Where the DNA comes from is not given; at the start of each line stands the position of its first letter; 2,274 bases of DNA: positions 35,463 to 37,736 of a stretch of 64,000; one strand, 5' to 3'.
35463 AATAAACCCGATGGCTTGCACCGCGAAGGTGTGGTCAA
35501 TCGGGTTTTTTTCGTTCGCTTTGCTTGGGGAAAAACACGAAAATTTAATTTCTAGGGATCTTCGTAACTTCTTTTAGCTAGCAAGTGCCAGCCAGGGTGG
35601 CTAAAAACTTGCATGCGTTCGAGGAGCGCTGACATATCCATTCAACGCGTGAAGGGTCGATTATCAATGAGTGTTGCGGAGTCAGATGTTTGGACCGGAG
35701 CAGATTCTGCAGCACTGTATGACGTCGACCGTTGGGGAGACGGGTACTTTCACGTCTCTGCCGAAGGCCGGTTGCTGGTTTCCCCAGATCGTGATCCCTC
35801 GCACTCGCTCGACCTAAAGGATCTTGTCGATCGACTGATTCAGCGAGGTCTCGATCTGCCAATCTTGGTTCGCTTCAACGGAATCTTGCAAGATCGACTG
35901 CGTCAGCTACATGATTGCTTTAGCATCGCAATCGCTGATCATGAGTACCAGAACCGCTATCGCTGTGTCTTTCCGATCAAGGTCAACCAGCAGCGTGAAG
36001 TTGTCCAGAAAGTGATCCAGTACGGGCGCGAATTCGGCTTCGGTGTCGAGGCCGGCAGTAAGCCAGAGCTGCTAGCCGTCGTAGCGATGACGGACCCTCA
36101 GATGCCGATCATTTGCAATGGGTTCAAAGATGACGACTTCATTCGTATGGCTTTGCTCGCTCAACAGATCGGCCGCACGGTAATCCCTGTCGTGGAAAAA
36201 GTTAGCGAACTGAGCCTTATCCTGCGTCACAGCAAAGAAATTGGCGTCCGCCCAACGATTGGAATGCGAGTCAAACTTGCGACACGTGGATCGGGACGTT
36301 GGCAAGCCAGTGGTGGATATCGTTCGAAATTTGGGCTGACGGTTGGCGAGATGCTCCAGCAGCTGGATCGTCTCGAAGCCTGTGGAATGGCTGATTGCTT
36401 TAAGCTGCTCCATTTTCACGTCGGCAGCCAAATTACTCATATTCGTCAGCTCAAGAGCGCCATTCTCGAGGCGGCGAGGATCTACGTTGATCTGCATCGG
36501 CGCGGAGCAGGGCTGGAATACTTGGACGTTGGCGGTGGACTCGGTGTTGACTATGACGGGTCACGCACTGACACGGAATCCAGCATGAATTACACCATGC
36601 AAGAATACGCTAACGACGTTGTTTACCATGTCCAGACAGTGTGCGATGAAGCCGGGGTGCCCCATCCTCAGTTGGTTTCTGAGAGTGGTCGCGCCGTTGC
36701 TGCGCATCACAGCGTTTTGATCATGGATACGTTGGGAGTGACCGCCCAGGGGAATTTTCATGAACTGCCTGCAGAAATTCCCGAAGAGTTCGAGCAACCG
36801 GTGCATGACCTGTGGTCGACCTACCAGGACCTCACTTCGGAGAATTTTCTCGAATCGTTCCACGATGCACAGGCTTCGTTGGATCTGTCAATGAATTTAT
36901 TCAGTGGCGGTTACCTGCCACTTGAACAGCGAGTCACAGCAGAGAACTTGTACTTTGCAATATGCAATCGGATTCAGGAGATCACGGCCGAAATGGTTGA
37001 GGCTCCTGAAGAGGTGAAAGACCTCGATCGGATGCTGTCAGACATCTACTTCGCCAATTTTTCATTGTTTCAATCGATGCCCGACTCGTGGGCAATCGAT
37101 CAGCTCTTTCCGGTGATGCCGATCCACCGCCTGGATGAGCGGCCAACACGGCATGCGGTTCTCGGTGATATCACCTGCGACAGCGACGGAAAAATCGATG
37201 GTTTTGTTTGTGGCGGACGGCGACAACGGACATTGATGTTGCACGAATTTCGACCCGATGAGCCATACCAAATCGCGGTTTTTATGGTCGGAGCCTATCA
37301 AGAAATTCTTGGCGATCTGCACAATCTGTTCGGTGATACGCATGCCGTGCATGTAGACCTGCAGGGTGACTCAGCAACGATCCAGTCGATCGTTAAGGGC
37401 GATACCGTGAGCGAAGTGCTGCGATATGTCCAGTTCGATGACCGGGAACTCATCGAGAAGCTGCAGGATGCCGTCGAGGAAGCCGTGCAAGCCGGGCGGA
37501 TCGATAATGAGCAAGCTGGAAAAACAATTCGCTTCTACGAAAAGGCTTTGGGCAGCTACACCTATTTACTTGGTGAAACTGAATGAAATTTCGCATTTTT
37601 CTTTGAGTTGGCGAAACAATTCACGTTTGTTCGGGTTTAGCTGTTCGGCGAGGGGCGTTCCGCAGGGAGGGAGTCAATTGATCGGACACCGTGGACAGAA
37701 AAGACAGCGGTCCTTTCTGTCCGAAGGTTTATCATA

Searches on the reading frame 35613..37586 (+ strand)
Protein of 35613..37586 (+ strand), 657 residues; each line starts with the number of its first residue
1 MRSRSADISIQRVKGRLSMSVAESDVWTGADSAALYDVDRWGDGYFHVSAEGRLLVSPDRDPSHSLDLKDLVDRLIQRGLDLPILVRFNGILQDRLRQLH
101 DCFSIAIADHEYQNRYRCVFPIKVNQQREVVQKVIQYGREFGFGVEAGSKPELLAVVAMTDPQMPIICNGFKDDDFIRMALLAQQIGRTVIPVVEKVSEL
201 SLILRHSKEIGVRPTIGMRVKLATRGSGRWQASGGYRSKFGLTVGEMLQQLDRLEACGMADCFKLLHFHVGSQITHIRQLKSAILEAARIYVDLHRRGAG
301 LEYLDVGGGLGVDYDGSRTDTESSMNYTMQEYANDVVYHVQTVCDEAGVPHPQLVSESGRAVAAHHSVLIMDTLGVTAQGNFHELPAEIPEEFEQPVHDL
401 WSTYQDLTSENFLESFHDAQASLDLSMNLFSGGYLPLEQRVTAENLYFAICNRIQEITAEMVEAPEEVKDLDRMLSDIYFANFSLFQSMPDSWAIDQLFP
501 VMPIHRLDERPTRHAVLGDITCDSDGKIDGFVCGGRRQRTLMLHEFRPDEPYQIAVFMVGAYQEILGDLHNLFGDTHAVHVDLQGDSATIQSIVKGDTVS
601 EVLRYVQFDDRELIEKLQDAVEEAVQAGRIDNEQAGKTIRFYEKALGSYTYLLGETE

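Call 8: search_protein_families(library=pfam, proteins=[window:35613-37586:+], max_evalue=0.001)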
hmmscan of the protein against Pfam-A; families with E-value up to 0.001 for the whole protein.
window:35613-37586:+ (657 aa): 3 families
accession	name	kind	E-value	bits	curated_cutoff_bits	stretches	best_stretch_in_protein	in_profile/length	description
PF02784.22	Orn_Arg_deC_N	-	6.8e-39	134.2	23.4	1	110-364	13-247/247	Pyridoxal-dependent decarboxylase, pyridoxal binding domain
PF17810.6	Arg_decarb_HB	-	1.5e-22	80.1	23.3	1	391-471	2-83/84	Arginine decarboxylase helical bundle domain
PF17944.6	Arg_decarbox_C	-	2.7e-15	57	23.3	1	599-652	1-51/51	Arginine decarboxylase C-terminal helical extension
